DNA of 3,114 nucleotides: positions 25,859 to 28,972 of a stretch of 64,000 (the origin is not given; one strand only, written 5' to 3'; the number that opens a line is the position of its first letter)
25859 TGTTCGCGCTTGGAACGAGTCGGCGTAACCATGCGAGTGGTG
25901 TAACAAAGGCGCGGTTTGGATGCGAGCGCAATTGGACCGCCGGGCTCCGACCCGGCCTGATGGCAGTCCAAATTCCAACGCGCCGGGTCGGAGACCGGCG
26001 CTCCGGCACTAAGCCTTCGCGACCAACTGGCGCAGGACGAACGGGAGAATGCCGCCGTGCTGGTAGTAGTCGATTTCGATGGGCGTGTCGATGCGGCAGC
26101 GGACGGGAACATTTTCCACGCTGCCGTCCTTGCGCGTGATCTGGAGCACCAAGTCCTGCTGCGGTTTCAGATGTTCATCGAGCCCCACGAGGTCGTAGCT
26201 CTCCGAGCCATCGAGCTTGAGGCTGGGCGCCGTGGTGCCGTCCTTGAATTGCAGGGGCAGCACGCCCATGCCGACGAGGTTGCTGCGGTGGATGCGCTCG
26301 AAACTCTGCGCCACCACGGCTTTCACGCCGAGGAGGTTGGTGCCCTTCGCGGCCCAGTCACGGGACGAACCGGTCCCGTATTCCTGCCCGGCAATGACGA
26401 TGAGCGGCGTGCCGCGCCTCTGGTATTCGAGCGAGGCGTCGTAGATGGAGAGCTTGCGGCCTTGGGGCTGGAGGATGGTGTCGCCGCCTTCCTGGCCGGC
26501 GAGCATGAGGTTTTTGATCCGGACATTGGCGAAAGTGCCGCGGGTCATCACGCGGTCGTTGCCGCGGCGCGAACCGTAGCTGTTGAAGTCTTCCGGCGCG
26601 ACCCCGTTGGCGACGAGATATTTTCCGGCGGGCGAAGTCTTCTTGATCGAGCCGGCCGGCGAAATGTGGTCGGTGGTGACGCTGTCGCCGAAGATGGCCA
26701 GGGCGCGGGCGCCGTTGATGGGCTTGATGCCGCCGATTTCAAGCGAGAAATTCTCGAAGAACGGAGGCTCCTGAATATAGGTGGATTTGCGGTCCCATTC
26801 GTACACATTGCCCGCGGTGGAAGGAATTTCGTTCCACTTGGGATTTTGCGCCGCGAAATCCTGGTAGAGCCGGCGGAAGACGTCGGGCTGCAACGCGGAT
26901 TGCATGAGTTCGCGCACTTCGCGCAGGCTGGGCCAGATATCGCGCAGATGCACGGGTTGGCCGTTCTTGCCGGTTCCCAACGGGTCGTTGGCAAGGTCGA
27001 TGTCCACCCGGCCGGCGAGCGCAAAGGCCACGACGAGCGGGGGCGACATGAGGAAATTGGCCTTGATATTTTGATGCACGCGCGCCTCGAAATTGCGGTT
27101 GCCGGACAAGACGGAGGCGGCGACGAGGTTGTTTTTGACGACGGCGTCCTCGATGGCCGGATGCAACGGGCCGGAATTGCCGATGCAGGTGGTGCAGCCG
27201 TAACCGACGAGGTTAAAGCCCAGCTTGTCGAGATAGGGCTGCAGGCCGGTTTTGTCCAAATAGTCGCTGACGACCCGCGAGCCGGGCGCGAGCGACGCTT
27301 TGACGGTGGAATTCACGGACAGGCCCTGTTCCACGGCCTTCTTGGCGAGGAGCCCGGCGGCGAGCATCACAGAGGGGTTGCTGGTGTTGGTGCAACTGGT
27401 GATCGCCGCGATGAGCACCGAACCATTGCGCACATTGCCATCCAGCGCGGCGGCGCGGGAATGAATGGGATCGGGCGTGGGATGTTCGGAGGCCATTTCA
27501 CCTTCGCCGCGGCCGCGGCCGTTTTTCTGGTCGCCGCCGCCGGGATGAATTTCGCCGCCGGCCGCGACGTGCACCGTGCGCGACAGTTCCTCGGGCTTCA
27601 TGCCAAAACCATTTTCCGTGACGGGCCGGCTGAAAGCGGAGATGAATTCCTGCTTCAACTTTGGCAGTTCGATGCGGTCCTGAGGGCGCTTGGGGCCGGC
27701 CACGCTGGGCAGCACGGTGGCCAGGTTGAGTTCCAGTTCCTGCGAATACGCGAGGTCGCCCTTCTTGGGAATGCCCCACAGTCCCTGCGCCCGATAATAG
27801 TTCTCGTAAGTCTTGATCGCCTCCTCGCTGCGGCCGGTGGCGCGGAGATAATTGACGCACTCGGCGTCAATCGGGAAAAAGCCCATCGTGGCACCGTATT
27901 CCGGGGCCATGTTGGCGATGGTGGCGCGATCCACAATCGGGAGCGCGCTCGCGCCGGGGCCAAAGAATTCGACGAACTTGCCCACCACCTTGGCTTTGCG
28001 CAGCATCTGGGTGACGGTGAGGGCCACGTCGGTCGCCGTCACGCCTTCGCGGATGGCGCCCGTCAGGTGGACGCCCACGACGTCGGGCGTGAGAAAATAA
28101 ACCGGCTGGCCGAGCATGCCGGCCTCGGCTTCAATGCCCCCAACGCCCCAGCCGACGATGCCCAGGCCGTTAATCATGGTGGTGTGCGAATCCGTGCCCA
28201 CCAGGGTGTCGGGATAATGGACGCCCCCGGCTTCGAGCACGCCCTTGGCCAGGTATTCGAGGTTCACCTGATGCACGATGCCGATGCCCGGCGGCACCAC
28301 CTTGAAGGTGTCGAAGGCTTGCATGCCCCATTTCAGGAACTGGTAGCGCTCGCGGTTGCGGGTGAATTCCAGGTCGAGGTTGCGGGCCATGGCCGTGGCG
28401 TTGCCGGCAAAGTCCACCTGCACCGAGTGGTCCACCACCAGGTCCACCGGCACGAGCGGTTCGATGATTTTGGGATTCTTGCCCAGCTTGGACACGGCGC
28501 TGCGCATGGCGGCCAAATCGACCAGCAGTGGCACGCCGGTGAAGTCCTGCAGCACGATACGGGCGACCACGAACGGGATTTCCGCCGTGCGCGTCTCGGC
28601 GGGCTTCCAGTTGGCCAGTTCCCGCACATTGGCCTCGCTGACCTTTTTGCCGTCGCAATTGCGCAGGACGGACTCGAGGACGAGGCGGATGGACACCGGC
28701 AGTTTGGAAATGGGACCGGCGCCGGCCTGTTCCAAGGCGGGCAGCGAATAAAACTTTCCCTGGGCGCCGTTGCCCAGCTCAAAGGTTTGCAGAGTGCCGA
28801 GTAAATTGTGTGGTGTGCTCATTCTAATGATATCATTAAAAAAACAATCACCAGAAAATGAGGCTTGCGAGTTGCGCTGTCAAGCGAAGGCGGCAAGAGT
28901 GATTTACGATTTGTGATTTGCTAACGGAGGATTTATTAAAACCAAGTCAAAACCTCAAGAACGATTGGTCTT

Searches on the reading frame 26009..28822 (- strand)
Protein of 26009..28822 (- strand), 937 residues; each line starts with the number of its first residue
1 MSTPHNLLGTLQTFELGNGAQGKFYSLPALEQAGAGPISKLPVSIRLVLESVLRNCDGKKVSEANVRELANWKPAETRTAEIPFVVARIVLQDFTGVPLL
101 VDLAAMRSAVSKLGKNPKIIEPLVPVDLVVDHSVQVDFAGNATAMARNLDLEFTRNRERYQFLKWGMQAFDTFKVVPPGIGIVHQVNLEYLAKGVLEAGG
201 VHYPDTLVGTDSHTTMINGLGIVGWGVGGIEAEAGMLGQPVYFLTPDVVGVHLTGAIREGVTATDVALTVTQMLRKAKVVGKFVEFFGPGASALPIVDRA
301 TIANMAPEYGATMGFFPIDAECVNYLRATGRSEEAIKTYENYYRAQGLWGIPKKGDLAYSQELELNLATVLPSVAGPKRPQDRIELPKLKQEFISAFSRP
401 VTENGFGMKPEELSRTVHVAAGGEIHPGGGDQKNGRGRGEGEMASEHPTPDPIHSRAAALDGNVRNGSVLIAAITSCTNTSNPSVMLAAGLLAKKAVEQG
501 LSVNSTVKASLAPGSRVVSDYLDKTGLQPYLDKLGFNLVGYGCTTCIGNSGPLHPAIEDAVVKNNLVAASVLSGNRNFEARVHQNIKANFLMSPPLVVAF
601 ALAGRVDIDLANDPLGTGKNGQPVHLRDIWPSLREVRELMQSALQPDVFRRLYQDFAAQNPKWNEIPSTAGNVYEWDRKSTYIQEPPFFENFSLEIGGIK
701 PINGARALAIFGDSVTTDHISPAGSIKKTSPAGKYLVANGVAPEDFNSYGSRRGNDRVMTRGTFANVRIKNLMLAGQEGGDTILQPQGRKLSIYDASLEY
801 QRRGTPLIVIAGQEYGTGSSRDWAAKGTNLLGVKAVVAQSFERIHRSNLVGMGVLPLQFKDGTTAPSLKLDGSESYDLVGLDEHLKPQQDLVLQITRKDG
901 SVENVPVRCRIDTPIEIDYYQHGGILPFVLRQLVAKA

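Call 11: find_encoding_contigs(protein=window:26009-28822:-, flank=10000, max_places=4)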
Protein window:26009-28822:- (937 aa): 1 contig read that carries it; 1 place shown.
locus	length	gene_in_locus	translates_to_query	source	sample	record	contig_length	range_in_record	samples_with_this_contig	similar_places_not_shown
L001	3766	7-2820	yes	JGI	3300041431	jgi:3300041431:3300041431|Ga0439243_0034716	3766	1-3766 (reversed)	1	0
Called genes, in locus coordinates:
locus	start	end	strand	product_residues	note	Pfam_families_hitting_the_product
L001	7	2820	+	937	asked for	PF00330:Aconitase, PF00694:Aconitase_C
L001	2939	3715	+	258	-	-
